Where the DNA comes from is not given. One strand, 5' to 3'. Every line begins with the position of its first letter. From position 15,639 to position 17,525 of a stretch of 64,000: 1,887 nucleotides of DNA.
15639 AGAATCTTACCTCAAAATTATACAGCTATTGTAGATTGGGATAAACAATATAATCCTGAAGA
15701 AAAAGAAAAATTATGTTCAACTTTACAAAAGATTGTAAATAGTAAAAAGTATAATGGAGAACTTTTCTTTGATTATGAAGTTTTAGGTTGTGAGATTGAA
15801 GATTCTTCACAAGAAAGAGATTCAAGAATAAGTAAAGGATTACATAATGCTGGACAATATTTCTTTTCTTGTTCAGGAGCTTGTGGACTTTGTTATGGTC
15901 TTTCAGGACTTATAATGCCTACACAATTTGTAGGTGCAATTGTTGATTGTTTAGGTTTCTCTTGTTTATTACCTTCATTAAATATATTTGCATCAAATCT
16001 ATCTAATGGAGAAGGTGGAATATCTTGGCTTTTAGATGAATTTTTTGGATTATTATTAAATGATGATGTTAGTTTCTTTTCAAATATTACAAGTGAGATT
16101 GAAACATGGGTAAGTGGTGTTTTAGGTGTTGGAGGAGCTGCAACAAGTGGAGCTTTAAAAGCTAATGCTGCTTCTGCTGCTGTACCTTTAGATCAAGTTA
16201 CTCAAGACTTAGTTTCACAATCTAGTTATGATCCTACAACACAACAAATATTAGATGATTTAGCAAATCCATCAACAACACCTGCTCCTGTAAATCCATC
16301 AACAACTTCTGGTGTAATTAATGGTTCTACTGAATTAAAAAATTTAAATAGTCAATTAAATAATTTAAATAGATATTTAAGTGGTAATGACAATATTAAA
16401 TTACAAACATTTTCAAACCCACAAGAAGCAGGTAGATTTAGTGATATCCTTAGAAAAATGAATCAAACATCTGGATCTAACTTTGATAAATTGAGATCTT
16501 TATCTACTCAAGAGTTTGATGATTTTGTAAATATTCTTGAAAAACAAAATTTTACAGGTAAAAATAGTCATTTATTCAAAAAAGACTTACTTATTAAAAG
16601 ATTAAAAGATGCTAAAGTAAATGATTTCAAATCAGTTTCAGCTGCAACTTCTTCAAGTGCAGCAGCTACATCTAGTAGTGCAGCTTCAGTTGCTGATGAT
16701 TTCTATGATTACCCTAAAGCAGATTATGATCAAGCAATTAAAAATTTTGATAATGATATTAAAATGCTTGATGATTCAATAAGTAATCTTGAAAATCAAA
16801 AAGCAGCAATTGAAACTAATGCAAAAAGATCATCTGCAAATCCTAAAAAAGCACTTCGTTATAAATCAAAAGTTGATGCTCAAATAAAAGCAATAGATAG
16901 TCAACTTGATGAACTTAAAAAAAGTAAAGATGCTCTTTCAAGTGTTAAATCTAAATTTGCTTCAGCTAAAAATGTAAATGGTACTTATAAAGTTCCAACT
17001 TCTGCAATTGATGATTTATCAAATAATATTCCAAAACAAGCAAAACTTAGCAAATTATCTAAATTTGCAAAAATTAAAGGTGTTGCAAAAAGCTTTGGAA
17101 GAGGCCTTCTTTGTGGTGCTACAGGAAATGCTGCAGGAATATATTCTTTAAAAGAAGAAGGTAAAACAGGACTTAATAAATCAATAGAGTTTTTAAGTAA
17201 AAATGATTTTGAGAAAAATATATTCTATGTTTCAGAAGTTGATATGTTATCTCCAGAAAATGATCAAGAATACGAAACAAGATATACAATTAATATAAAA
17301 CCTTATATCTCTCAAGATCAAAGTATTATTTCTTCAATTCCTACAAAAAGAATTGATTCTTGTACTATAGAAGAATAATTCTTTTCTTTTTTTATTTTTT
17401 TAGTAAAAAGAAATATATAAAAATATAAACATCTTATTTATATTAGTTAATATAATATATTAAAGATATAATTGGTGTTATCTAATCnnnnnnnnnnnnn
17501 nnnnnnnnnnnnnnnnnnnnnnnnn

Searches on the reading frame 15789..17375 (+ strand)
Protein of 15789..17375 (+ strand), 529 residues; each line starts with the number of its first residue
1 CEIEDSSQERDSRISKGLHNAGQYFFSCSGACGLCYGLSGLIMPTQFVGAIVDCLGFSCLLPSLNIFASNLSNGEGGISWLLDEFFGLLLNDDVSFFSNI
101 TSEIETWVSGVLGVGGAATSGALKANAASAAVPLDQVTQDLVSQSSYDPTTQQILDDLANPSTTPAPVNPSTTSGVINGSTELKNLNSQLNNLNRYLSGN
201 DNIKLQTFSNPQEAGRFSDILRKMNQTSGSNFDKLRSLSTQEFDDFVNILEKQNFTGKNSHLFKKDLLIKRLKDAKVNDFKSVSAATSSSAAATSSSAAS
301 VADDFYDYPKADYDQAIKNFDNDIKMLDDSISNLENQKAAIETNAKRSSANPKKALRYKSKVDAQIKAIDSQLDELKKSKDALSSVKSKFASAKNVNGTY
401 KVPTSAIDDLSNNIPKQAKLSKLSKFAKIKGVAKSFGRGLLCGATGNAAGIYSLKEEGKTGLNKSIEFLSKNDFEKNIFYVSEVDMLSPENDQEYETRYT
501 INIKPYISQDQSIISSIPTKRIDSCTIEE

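Call 11: find_homologous_proteins(query=window:15789-17375:+)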
Query window:15789-17375:+: 8000 candidates shared short words with the query, none scored E <= 0.001.

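Call 22: search_protein_representatives(protein=window:15789-17375:+)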
Query: 529 residues. Proteins with E-value up to 0.001 (for the whole library): 7; up to 1e-10: 4; up to 1e-30: 2. The best 7 are listed.
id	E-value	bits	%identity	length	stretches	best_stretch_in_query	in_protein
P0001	3.0e-38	148.3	31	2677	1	1-527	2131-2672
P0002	1.5e-32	129.6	34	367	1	202-526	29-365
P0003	2.6e-20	89.2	29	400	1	151-527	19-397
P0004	4.0e-12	62.2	25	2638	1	1-527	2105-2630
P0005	6.2e-09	51.7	28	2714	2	1-139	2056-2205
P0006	1.3e-04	37.4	27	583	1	209-511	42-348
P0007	2.6e-04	36.4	32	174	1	364-503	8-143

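Call 25: predict_structure(protein=window:15789-17375:+)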
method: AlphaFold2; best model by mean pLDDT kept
length: 529 residues; sequences in the alignment: 1
mean_pLDDT: 48.7   pTM: 0.30
mean pLDDT of the five models: 48.7, 44.7, 44.5, 44.4, 41.0
residues with pLDDT >= 90: 0; 70-90: 116; 50-70: 87; < 50: 326
segments of 3 or more residues with pLDDT < 50: 1-54, 57-184, 277-303, 415-529
pLDDT, mean of each block of 10 residues (from residue 1): 32 39 42 43 41 46 42 40 38 33 36 34 30 33 34 36 30 33 50 55 59 72 68 70 80 66 66 57 35 29 60 74 76 82 75 64 79 78 79 77 63 43 34 28 24 31 35 37 35 36 36 36 30
secondary structure, 60 per line:
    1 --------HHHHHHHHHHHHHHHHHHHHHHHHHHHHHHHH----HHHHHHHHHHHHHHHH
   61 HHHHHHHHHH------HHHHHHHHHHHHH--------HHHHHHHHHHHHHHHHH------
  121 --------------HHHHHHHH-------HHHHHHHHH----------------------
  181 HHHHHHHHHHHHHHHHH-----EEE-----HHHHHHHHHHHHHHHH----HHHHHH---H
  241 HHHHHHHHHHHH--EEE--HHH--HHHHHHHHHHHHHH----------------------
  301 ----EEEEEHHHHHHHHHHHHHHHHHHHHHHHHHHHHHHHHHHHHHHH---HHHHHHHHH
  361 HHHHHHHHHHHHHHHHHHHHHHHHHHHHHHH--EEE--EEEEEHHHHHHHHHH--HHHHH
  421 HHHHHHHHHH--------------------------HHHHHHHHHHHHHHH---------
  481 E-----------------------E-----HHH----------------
elements in order: H9-40 H45-70 H77-89 H98-114 H135-142 H150-158 H181-197 E203-205 H211-226 H231-236 H240-252 E255-257 H265-278 E305-309 H310-348 H352-391 E394-396 E399-403 H404-413 H416-430 H457-471

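Call 29: find_homologous_proteins(query=A1)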
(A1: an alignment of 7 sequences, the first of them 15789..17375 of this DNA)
Query A1 (7 sequences): 8000 candidates shared short words with the query, none scored E <= 0.001.

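Call 41: search_protein_families(library=pfam, proteins=[P0006, window:15789-17375:+], max_evalue=1)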
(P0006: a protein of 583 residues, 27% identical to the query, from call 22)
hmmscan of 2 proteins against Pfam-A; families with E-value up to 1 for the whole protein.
P0006 (583 aa): 5 families
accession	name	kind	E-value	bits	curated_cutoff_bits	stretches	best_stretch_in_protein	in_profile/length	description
PF02601.20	Exonuc_VII_L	-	0.005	16.8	35.9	1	137-255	131-253/315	Exonuclease VII, large subunit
PF14197.11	Cep57_CLD_2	-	0.035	14.6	27.1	1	153-205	13-65/67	Centrosome localisation domain of PPC89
PF09304.16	Cortex-I_coil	-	0.091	13.4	60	1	154-210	20-76/107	Cortexillin coiled-coil region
PF24590.1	DUF7615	-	0.19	12.6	27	1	163-227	28-93/106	Domain of unknown function (DUF7615)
PF16088.10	BORCS7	-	0.24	12.1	27.3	1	162-226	16-76/103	BLOC-1-related complex sub-unit 7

window:15789-17375:+ (529 aa): 20 families
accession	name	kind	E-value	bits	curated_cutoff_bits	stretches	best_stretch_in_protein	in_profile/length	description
PF16888.10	YwqH-like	-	0.002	18.8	33.7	1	357-400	10-53/123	YwqH-like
PF15784.10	GPS2_interact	-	0.005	17.7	27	0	309-353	28-74/92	G-protein pathway suppressor 2-interacting domain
PF14282.11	FlxA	-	0.014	15.9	26.3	1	318-381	13-73/101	FlxA-like protein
PF25764.1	KIF21A_4th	-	0.023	14.8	33.1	1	317-386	56-126/183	KIF21A-like domain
PF06030.18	WxLIP_PGBD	-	0.025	15.1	27.3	1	330-408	34-110/121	WxL Interacting Protein, peptidoglycan binding domain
PF24423.1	OVT1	-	0.028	15.3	30.9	1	313-384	20-91/100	Major antigen, helical domain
PF00804.31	Syntaxin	-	0.035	14.3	26.7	1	316-387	10-81/157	Syntaxin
PF11559.13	ADIP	-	0.04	14.4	34.3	1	313-391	57-132/151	Afadin- and alpha -actinin-Binding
PF11068.13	YlqD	-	0.087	13.6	27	1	315-383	20-86/131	YlqD protein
PF02996.22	Prefoldin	-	0.093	13.1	23.2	0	359-392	5-35/120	Prefoldin subunit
PF07888.16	CALCOCO1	-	0.11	11.8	36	1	321-399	128-203/496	Calcium binding and coiled-coil domain (CALCOCO1) like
PF24319.2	DUF7491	-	0.21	12.3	30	1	312-380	25-86/90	Coiled-coil region of unknown function (DUF7491)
PF15905.10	HMMR_N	-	0.23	11.3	30.1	1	277-391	42-150/330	Hyaluronan mediated motility receptor N-terminal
PF01920.25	Prefoldin_2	-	0.26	11.7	27.6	0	360-389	15-44/106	Prefoldin subunit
PF17675.6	APG6_N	-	0.33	11.8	45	1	311-390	26-107/132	Apg6 coiled-coil region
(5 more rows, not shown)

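Call 51: predict_structure(alignment_id=A1)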
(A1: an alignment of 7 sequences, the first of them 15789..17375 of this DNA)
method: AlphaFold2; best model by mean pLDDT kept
length: 529 residues; sequences in the alignment: 7
mean_pLDDT: 50.0   pTM: 0.28
mean pLDDT of the five models: 50.0, 49.6, 46.8, 46.6, 45.6
residues with pLDDT >= 90: 0; 70-90: 80; 50-70: 194; < 50: 255
segments of 3 or more residues with pLDDT < 50: 1-9, 37-50, 74-79, 81-184, 198-208, 226-230, 258-260, 280-303, 412-465, 489-497, 520-529
pLDDT, mean of each block of 10 residues (from residue 1): 41 56 58 48 41 56 58 48 40 34 29 24 24 25 26 30 27 29 53 52 41 58 52 63 73 56 63 60 28 27 54 64 70 80 73 61 76 76 79 75 65 36 28 34 41 45 47 60 57 50 64 56 39
secondary structure, 60 per line:
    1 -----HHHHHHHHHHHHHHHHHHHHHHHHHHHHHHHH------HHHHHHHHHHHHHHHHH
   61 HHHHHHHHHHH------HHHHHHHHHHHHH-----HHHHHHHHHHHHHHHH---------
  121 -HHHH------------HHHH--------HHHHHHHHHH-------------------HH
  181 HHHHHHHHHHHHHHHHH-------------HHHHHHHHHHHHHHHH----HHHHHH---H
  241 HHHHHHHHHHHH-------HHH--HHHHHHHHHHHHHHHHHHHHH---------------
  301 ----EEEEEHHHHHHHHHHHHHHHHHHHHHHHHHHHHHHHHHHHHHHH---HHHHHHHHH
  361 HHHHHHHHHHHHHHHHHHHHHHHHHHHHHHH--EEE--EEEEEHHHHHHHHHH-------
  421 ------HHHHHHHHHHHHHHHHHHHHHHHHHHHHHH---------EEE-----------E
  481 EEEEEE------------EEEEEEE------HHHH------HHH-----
elements in order: H6-37 H44-71 H78-90 H96-111 H122-125 H138-141 H150-159 H179-197 H211-226 H231-236 H240-252 H265-285 E305-309 H310-348 H352-391 E394-396 E399-403 H404-413 H427-456 E466-468 E480-486 E499-505 H512-515

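Call 54: search_solved_structures(query=A3, max_evalue=1)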
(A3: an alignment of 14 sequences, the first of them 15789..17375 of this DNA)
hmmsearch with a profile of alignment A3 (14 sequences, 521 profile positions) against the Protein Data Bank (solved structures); distinct sequences matched with E-value up to 1: 110 (the best 60 are shown).
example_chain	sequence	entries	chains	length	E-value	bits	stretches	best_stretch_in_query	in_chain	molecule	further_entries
8qox_B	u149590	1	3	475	4.1e-07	32.7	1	270-417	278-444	Conserved membrane protein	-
1t3j_A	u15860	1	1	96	0.0019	20.6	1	295-367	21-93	mitofusin 1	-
9tlt_A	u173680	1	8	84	0.0022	20.3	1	316-381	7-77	Sc-apCC-2-KLHL20-4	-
5xg2_A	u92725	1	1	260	0.0092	18.3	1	296-381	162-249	Chromosome partition protein Smc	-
5hyu_A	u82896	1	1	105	0.0093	18.3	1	301-384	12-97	M protein, serotype 2.1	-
5zuv_A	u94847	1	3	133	0.014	17.7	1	259-386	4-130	Spike glycoprotein,Spike glycoprotein,inhibitor EK1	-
4tko_B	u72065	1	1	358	0.017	17.5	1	310-385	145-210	EmrA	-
6zz6_B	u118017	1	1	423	0.02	17.2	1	299-392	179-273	Structural maintenance of chromosomes protein 3,Structural maintenance of chromosomes prot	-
9dzc_A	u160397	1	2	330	0.025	16.9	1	202-391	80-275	Reticulocyte-binding protein 2b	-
6v47_B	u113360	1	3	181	0.025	16.9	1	299-393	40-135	Hemagglutinin HA2 chain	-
5i0q_A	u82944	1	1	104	0.027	16.8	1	301-384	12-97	M protein, serotype 2.1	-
4d2q_A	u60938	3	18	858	0.033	16.5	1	270-401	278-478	CLPB | CHAPERONE PROTEIN CLPB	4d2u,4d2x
5ofo_C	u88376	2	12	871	0.035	16.4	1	270-401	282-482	Chaperone protein ClpB,ATP-dependent Clp protease ATP-binding subunit ClpA,Chaperone prote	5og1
6rn2_A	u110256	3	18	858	0.035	16.4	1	270-401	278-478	Chaperone protein ClpB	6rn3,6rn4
6b3o_A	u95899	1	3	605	0.036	16.4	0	281-366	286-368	Spike glycoprotein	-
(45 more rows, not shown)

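Call 56: search_solved_structures(query=A3, max_evalue=0.0001, show_alignments=1)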
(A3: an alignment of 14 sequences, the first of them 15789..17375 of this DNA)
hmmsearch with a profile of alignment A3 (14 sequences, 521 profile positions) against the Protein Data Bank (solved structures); distinct sequences matched with E-value up to 0.0001: 1.
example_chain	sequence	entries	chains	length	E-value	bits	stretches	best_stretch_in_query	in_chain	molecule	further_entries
8qox_B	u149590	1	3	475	4.1e-07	32.7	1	270-417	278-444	Conserved membrane protein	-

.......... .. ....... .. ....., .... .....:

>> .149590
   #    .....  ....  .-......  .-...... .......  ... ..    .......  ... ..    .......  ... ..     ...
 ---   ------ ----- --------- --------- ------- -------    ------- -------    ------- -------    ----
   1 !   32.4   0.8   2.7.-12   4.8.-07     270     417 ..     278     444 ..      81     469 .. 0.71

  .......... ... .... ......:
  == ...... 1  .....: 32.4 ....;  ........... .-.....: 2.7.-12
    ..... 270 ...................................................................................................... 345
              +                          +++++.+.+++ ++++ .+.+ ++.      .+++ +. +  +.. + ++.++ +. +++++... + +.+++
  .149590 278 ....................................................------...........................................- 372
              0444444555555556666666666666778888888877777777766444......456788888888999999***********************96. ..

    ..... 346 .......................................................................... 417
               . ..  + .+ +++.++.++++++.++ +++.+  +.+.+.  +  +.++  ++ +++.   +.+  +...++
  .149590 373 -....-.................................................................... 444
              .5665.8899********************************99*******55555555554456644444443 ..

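Call 69: search_protein_families(library=pfam, alignment_id=A3, max_evalue=0.01)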
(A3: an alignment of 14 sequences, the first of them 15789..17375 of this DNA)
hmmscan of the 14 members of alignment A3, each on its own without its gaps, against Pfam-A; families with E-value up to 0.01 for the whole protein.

A. member 1, window:15789-17375:+ (529 aa): 2 families
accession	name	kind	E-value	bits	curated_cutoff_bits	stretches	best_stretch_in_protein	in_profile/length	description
PF16888.10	YwqH-like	-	0.002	18.8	33.7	0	357-400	10-53/123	YwqH-like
PF15784.10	GPS2_interact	-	0.005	17.7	27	0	309-353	28-74/92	G-protein pathway suppressor 2-interacting domain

B. families by the number of members that match (of 14 scanned): 13 families
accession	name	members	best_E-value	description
PF16888.10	YwqH-like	2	0.002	YwqH-like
PF15784.10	GPS2_interact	2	0.0038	G-protein pathway suppressor 2-interacting domain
PF04513.17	Baculo_PEP_C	1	4.5e-05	Baculovirus polyhedron envelope protein, PEP, C terminus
PF11887.13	Mce4_CUP1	1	0.00012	Cholesterol uptake porter CUP1 of Mce4, putative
PF24309.1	IMEF_Flp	1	0.00098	IMEF cargo Flp protein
PF23067.1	MG280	1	0.0013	Uncharacterised protein MG280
PF13012.11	MitMem_reg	1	0.0014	Maintenance of mitochondrial structure and function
PF23219.2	LAMB1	1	0.0017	LAMB1-4 helical domain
PF25587.1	Rv2743c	1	0.0019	Rv2743c family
PF06103.16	DUF948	1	0.0021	Bacterial protein of unknown function (DUF948)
PF06009.19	Laminin_II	1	0.0047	Laminin Domain II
PF23921.1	DUF7260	1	0.0052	Domain of unknown function (DUF7260)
PF15796.10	KELK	1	0.0055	KELK-motif containing domain of MRCK Ser/Thr protein kinase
